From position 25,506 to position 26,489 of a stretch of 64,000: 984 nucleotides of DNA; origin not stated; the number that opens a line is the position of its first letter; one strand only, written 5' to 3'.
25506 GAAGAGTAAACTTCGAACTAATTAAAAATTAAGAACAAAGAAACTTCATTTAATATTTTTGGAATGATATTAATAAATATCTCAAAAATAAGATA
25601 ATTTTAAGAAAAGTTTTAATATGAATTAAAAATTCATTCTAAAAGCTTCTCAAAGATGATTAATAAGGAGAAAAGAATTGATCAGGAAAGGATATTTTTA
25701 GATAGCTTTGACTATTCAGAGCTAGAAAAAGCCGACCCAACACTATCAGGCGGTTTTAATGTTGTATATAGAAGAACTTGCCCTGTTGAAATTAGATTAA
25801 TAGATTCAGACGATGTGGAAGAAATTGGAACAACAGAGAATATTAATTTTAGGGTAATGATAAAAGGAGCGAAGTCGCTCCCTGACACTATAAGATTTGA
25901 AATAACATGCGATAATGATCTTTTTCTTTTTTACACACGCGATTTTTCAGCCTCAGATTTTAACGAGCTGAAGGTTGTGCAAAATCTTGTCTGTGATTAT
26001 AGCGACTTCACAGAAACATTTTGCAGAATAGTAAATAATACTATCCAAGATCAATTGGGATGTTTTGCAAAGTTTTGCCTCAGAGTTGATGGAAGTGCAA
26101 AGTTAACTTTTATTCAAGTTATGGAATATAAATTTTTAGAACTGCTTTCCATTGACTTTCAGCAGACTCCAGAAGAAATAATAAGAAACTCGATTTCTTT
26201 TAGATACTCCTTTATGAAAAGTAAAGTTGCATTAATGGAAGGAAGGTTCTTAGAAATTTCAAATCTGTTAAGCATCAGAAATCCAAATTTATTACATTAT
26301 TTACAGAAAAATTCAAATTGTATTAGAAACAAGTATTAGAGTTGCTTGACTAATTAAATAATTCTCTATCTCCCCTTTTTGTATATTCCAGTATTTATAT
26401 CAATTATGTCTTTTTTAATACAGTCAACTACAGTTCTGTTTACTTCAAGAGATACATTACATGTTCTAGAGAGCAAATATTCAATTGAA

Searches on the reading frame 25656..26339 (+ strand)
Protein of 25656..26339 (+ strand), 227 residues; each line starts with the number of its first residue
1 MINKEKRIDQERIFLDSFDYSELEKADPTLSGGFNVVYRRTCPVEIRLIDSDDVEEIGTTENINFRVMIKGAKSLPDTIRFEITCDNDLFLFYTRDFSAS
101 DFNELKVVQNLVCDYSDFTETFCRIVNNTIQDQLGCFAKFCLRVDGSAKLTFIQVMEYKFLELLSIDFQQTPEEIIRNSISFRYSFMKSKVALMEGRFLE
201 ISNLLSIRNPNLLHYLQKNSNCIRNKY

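Call 73: search_protein_families(library=pfam, proteins=[window:25656-26339:+], max_evalue=0.00001)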
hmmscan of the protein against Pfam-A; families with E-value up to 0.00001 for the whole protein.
window:25656-26339:+ (227 aa): 1 family
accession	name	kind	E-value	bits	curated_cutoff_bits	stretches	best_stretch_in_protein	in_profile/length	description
PF16531.10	SAS-6_N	-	7.1e-33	114.1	25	1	37-168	2-135/135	Centriolar protein SAS N-terminal domain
